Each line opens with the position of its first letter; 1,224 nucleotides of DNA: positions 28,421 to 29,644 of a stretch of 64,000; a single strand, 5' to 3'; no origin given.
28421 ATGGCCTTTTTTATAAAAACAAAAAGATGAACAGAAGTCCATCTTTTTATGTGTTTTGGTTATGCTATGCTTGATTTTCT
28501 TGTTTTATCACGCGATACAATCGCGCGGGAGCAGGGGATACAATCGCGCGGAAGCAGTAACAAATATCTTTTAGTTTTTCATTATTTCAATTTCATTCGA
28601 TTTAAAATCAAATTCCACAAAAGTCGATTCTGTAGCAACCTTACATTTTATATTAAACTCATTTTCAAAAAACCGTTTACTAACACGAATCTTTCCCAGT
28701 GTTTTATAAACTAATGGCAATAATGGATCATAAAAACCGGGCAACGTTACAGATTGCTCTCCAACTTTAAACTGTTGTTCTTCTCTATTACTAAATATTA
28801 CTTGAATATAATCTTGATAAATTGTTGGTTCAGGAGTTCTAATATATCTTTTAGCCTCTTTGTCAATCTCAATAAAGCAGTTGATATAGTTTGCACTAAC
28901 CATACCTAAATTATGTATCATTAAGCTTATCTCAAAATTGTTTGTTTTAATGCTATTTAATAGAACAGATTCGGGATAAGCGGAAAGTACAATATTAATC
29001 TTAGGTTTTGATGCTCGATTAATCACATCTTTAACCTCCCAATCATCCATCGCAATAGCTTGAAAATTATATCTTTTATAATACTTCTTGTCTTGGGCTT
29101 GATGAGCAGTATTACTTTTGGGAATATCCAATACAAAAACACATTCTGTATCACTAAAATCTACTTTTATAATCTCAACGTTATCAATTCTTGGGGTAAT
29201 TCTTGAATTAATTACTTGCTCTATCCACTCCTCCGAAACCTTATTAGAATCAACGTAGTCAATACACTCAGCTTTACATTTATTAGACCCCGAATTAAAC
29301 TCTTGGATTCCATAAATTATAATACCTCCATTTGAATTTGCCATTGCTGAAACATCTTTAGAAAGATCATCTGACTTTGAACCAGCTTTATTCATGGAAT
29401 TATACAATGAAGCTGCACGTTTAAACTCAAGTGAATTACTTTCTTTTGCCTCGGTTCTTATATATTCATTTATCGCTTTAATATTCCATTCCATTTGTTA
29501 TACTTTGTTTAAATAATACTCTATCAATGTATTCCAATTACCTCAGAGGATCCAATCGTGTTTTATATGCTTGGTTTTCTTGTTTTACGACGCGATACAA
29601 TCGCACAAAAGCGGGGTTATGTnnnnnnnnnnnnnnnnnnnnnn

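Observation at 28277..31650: Orphan two-gene islet: KAP-family P-loop NTPase plus AlbA_2/Schlafen-like protein (candidate novel defence-type system)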

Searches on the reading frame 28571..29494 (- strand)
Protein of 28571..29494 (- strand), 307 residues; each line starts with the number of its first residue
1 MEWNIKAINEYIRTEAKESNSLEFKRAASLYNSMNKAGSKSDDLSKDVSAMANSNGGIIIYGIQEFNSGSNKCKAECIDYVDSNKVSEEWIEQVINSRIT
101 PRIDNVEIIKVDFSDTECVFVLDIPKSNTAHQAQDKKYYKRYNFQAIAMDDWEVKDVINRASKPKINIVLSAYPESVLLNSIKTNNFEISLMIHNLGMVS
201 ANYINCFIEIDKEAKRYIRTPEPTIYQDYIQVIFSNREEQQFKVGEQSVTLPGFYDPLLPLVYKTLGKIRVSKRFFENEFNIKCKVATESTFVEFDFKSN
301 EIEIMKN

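Call 3: search_protein_families(library=pfam, proteins=[window:28571-29494:-], max_evalue=0.1)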
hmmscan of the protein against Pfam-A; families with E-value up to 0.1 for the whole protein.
window:28571-29494:- (307 aa): 1 family
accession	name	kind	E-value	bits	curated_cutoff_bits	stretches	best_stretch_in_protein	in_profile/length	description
PF04326.19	SLFN_AlbA_2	-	2.8e-17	63.8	25.3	1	18-146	1-114/118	Schlafen, AlbA_2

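Call 4: search_protein_families(library=padloc, proteins=[window:28571-29494:-], max_evalue=1)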
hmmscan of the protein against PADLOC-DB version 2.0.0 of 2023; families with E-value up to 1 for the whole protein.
window:28571-29494:- (307 aa): 0 families

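Call 5: search_protein_families(library=ncbifam, proteins=[window:28571-29494:-], max_evalue=1)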
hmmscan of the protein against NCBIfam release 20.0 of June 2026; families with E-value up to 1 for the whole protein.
window:28571-29494:- (307 aa): 0 families

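Call 16: find_homologous_proteins(query=window:28571-29494:-, max_evalue=0.00001)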
Query window:28571-29494:- (307 aa): 544 proteins with E <= 0.00001 among 1071 candidates; the best 120 are listed.
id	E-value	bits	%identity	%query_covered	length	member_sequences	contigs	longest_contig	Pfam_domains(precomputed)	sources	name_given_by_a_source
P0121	1.3e-198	676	100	100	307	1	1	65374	PF04326.20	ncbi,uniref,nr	ncbi:ATP-binding protein [uncultured Tenacibaculum sp.]|uniref:AlbA family DNA-binding domain-contai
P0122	1.7e-167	574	81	100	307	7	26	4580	PF04326.20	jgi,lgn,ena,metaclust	jgi:hypothetical protein|metaclust:\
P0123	1.1e-162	558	78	100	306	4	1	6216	PF04326.20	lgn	-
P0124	6.8e-157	539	77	100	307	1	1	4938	PF04326.20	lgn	-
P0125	1.1e-129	450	64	100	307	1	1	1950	PF04326.20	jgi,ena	-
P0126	1.7e-129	449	63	99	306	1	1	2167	PF04326.20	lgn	-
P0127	4.2e-112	392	58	98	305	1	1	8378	PF04326.20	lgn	-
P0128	3.4e-93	330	50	98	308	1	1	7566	PF04326.20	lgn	-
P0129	3.2e-88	314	57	86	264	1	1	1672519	PF04326.20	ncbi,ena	-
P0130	2.8e-86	307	48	96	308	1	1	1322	PF04326.20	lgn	-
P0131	2.7e-83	297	49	92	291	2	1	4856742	PF04326.20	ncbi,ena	-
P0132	2.4e-80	288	48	97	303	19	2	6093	PF04326.20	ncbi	-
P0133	7.4e-80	286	47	98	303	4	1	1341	PF04326.20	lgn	-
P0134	5.9e-76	273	47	97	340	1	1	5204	PF04326.20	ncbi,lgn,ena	-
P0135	1.3e-73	266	46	97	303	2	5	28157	PF04326.20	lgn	-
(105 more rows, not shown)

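Call 20: find_encoding_contigs(protein=P0123, flank=6000, max_places=4)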
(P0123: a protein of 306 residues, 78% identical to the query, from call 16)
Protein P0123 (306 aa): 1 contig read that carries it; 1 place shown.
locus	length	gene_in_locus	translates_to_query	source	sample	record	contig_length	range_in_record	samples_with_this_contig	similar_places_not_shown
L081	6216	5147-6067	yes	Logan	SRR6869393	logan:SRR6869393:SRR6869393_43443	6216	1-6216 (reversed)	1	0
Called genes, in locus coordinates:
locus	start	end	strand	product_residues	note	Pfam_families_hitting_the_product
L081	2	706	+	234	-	?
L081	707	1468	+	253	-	PF22252:PNGase_F-II_N, PF09697:Porph_ging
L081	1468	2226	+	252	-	PF22252:PNGase_F-II_N, PF09697:Porph_ging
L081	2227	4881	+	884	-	-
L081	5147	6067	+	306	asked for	PF04326:SLFN_AlbA_2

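Call 21: find_encoding_contigs(protein=P0122, flank=6000, max_places=6)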
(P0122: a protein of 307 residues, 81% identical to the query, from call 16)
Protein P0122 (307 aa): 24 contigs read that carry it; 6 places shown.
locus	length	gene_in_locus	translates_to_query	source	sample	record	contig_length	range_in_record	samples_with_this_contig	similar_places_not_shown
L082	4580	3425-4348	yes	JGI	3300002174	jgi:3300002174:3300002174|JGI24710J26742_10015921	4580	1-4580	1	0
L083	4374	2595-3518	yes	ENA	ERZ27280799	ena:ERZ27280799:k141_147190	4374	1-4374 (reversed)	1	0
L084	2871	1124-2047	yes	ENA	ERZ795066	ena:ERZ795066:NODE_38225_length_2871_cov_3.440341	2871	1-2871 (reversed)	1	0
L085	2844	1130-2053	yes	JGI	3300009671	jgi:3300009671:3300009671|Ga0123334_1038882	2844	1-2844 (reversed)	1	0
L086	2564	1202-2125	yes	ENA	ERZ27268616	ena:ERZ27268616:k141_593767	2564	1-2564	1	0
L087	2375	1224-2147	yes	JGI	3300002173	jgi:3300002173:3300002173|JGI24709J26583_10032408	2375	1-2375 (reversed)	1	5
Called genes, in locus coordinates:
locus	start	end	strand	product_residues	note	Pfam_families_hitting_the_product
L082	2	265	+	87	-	?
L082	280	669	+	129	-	PF05635:23S_rRNA_IVP (weak), PF22296:bAvd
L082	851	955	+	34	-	-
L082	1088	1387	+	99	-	-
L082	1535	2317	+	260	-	PF00078:RVT_1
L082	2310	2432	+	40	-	-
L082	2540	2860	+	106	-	PF22600:MTPAP-like_central (weak), PF01909:NTP_transf_2, PF18765:Polbeta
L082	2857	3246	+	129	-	PF05168:HEPN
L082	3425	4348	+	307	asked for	PF04326:SLFN_AlbA_2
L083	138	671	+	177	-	-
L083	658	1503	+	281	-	PF04371:PAD_porph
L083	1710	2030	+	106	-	PF22600:MTPAP-like_central (weak), PF01909:NTP_transf_2, PF18765:Polbeta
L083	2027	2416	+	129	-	PF05168:HEPN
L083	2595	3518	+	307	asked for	PF04326:SLFN_AlbA_2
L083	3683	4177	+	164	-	PF03767:Acid_phosphat_B (weak)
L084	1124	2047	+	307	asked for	PF04326:SLFN_AlbA_2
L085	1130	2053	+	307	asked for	PF04326:SLFN_AlbA_2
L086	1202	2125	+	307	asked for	PF04326:SLFN_AlbA_2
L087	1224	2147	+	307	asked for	PF04326:SLFN_AlbA_2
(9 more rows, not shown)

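Call 22: find_encoding_contigs(protein=P0127, flank=8000, max_places=3)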
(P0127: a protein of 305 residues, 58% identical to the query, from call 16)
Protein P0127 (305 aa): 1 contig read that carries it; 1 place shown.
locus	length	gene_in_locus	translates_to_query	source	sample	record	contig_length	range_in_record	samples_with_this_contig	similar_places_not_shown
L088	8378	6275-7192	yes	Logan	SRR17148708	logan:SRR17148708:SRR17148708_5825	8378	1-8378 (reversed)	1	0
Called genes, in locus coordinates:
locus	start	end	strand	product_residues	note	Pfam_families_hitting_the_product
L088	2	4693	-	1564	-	?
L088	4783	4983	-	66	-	-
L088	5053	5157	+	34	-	-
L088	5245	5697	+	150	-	PF10626:TraO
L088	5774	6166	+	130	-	-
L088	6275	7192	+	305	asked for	PF04326:SLFN_AlbA_2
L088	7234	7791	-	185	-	PF01381:HTH_3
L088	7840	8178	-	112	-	PF09907:HigB_toxin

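Call 34: search_solved_structures(query=window:28571-29494:-, max_evalue=1, show_alignments=2)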
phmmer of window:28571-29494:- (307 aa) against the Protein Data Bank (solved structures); distinct sequences matched with E-value up to 1: 3.
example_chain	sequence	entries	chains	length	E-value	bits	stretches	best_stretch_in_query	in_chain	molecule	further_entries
7cux_A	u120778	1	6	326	0.49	12.7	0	39-81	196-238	Schlafen family member 5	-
7q3z_B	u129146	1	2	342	0.54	12.5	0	40-81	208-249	Schlafen family member 5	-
6rr9_A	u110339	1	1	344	0.55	12.5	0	40-81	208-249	Schlafen family member 5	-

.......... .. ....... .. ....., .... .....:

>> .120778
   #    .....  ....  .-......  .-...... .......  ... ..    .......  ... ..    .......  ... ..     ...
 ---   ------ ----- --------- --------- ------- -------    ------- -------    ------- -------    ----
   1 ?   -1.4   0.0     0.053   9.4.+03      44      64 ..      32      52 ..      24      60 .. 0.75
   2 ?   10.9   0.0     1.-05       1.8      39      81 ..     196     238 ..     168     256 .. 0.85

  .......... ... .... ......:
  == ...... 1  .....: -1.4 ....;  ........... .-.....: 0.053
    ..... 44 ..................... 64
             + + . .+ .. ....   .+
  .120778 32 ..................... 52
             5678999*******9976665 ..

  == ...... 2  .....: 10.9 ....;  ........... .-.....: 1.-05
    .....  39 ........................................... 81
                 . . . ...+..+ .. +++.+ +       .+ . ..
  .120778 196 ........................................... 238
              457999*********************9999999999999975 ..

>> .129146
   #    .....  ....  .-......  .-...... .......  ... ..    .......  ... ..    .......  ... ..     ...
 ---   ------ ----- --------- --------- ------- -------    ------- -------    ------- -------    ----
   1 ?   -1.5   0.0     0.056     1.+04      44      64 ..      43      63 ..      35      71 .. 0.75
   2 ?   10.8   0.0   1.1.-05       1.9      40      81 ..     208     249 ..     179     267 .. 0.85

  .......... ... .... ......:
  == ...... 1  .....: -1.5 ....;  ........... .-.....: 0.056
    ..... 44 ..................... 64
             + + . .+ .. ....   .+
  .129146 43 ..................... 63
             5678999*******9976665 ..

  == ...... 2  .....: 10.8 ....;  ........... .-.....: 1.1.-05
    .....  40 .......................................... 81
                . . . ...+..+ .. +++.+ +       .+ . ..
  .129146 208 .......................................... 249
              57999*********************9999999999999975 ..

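Call 46: predict_structure(alignment_id=A2)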
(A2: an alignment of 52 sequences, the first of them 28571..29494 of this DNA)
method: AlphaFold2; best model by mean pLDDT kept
length: 307 residues; sequences in the alignment: 52
mean_pLDDT: 92.1   pTM: 0.68
mean pLDDT of the five models: 92.1, 90.8, 90.5, 90.4, 90.2
residues with pLDDT >= 90: 241; 70-90: 52; 50-70: 14; < 50: 0
segments of 3 or more residues with pLDDT < 50: none
pLDDT, mean of each block of 10 residues (from residue 1): 92 94 94 78 88 96 92 94 95 93 95 96 94 93 91 87 91 76 83 95 97 97 95 93 88 91 96 97 96 97 87
secondary structure, 60 per line:
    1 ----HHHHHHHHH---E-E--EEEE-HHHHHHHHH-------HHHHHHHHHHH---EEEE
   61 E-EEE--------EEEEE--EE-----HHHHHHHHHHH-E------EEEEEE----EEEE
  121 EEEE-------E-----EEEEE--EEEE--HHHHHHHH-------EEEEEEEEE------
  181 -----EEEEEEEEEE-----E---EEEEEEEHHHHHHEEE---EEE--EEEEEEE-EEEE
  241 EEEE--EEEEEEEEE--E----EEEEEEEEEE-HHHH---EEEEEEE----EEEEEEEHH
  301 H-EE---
elements in order: H5-13 E22-25 H27-35 H43-53 E57-61 E63-65 E74-78 H88-98 E107-112 E117-124 E138-142 E145-148 H151-158 E166-174 E186-195 E205-211 H212-217 E218-220 E224-226 E229-235 E237-244 E247-255 E263-272 H274-277 E281-287 E292-298

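Call 52: fold_search(model_id=the predicted structure, library=pdb)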
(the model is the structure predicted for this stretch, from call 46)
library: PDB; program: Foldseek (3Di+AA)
matches with E <= 10: 1771; with E <= 0.001: 42
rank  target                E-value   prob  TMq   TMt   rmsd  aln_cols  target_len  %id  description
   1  3lmm_A                1.7e-05  1.00  0.36  0.23   5.6       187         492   14  Crystal Structure of the DIP2311 protein from Corynebacterium diphtheriae, Northeast Structural Genomics Consortium Ta (released 2010-02-16)
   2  3lmm_B                1.7e-05  1.00  0.31  0.18   6.3       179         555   17  Crystal Structure of the DIP2311 protein from Corynebacterium diphtheriae, Northeast Structural Genomics Consortium Ta (released 2010-02-16)
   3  3lmm_C                6.6e-05  1.00  0.33  0.23   6.9       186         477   16  Crystal Structure of the DIP2311 protein from Corynebacterium diphtheriae, Northeast Structural Genomics Consortium Ta (released 2010-02-16)
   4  3lmm_D                8.2e-05  1.00  0.33  0.19   5.5       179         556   18  Crystal Structure of the DIP2311 protein from Corynebacterium diphtheriae, Northeast Structural Genomics Consortium Ta (released 2010-02-16)
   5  6ezr_A                1.3e-04  1.00  0.23  0.13   6.8       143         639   10  Crystal structure of GH20 Exo beta-N-Acetylglucosaminidase from Vibrio harveyi (released 2018-12-12)
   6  7q3z_A                1.7e-04  1.00  0.27  0.27   9.1       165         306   17  DNA/RNA binding protein (released 2022-01-26)
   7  8u01                  2.0e-04  1.00  0.20  0.08  18.3       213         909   12  Crystal Structure of the Glycoside Hydrolase Family 2 TIM Barrel-domain Containing Protein from Phocaeicola plebeius (released 2023-09-27)
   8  6a8p_A                2.1e-04  0.99  0.21  0.11  22.2       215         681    8  Transglutaminase 2 mutant G224V in complex with GTP (released 2018-09-26)
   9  6kzb_C                2.7e-04  0.99  0.22  0.11  22.3       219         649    7  Transglutaminase2 complexed with calcium (released 2020-12-09)
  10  1nug_B                2.9e-04  1.00  0.20  0.10  18.0       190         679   13  Role of Calcium Ions in the Activation and Activity of the Transglutaminase 3 Enzyme (2 calciums, 1 Mg, inactive form) (released 2003-04-22)
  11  1kv3_A                3.0e-04  0.99  0.21  0.11  21.9       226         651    8  HUMAN TISSUE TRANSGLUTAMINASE IN GDP BOUND FORM (released 2002-03-13)
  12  6cr1_L                3.0e-04  0.98  0.18  0.24  17.2       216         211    9  adalimumab EFab (released 2018-09-26)
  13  8csw                  3.0e-04  0.95  0.20  0.10  22.2       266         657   10  Local refinement of protein 4.2 in Class 2 of erythrocyte ankyrin-1 complex (released 2022-07-20)
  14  7q3z_B                3.2e-04  1.00  0.28  0.28   9.0       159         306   18  DNA/RNA binding protein (released 2022-01-26)
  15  6k35_A                3.4e-04  1.00  0.23  0.13   7.2       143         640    9  Crystal structure of GH20 exo beta-N-acetylglucosaminidase from Vibrio harveyi in complex with NAG-thiazoline (released 2020-05-13)
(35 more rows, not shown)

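Call 82: search_dna_similar(query=window:28571-29494:-, collection=plasmids, mode=protein, max_evalue=0.001, max_rows=12)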
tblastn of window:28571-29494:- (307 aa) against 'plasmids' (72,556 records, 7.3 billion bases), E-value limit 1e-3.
Records with a match: 21; places in all: 22; records where one place covers at least 80% of the query: 4.
Best place of each record, by identity: <60% 21.
By first word of the organism name: Bacillus 8; Streptomyces 5; Priestia 2; Rubrobacter 2; Agrobacterium 1; Acetobacter 1; Miltoncostaea 1; Micrococcus 1.
By predicted mobility (MOB-suite, as given by PLSDB): non-mobilizable 18; mobilizable 2; conjugative 1.
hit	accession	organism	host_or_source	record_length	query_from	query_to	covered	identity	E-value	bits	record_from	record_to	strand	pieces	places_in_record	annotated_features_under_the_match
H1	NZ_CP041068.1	Priestia megaterium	cell culture,soil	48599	2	216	70%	38.5%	4e-33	135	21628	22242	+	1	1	ATP-binding protein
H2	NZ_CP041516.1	Priestia aryabhattai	cell culture,soil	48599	2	216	70%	38.3%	1e-24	139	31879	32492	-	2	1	hypothetical protein (x2)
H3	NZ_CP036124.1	Bacillus mycoides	cell culture,soil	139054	6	279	89%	24.2%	6e-7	58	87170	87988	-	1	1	ATP-binding protein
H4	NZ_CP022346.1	Bacillus thuringiensis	soil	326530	2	279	91%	22.8%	2e-5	54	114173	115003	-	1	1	ATP-binding protein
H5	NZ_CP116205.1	Bacillus paranthracis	rice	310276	2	279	91%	22.5%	3e-5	53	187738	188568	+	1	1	ATP-binding protein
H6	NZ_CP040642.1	Agrobacterium sp. T29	Single strain culture,soil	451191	18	230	69%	29.3%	5e-11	71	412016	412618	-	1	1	ATP-binding protein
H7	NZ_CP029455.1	Bacillus cereus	Chives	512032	8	264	84%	24.3%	4e-6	56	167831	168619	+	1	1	ATP-binding protein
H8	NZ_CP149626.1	Acetobacter sp. AC2005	whole organism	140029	2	157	51%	28.5%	2e-7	60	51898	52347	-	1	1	ATP-binding protein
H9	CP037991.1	Bacillus mycoides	soil core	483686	2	150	49%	28.6%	1e-8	64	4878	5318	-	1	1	ATP-binding protein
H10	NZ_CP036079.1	Bacillus mycoides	cell culture,soil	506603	2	150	49%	28.6%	1e-8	64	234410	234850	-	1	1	ATP-binding protein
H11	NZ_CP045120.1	Rubrobacter tropicus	single pure culture,marine sediment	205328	8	163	51%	26.1%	3e-11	71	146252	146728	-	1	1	ATP-binding protein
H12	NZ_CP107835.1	Streptomyces sp. NBC_00525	-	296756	17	172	51%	25.6%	4e-5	53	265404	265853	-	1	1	ATP-binding protein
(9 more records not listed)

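Call 86: search_solved_structures(query=A2, max_evalue=0.1)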
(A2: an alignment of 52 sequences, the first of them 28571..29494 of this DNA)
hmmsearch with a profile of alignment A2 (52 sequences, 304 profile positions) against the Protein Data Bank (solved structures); distinct sequences matched with E-value up to 0.1: 12.
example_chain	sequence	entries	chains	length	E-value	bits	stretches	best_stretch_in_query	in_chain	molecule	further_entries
5yd0_A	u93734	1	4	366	7.7e-05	25.2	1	16-64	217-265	Schlafen 8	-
7cux_A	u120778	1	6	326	9.6e-05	24.9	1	15-75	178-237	Schlafen family member 5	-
7q3z_B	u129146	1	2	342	0.00011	24.7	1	15-75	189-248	Schlafen family member 5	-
6rr9_A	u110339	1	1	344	0.00011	24.7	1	15-75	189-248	Schlafen family member 5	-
7ppj_A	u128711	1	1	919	0.00074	22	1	16-75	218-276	Schlafen family member 5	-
9nyy_A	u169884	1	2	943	0.0011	21.3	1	13-75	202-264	Protein SLFN14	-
7lrc_A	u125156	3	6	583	0.007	18.7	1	16-63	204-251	Schlafen family member 12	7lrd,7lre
9jr9_A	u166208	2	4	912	0.0081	18.5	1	14-75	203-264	Protein SLFN14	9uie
7eg0_B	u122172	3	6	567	0.0081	18.5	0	16-63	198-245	Schlafen family member 12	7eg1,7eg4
9jn9_A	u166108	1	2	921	0.036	16.4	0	19-75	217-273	Protein SLFN14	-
7fex_A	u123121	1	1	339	0.051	15.9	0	17-75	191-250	SLFN11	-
9ylu_A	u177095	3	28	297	0.097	15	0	36-124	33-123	CbCash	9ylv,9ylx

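Call 90: search_protein_families(library=phrogs, proteins=[window:28571-29494:-], max_evalue=0.001)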
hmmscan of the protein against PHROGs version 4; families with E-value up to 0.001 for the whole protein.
window:28571-29494:- (307 aa): 1 family
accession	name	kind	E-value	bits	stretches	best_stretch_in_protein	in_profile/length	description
phrog_12156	-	DNA, RNA and nucleotide metabolism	3.1e-10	40.3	1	15-158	15-148/485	DNA helicase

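Call 97: find_encoding_contigs(protein=P0131, flank=9000, max_places=1)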
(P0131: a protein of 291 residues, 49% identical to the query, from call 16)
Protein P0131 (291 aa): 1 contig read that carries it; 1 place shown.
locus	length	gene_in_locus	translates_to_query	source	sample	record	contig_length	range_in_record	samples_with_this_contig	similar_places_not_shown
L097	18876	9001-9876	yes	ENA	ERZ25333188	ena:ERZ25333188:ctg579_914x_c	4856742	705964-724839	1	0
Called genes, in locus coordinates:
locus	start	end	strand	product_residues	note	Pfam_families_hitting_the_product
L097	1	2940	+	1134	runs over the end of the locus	PF23748:Beta-prop_LRRK2 (faint), PF07494:Reg_prop (faint), PF08450:SGL (faint), PF07495:Y_Y_Y, PF00512:HisKA (weak), PF02518:HATPase_c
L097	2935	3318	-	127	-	PF00072:Response_reg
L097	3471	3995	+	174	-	PF11322:DUF3124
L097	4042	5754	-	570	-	PF05569:Peptidase_M56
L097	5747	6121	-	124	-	PF03965:Penicillinase_R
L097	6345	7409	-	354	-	-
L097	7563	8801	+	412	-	PF08357:SEFIR, PF13676:TIR_2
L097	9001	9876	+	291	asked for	PF04326:SLFN_AlbA_2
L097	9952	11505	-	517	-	PF04389:Peptidase_M28, PF01546:Peptidase_M20 (weak)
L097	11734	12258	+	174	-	PF05163:DinB, PF12867:DinB_2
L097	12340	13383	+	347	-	PF00561:Abhydrolase_1, PF00975:Thioesterase (weak), PF12146:Hydrolase_4, PF12697:Abhydrolase_6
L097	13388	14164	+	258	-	PF00491:Arginase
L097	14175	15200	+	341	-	-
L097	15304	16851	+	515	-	PF00041:fn3, PF14240:YHYH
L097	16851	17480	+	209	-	-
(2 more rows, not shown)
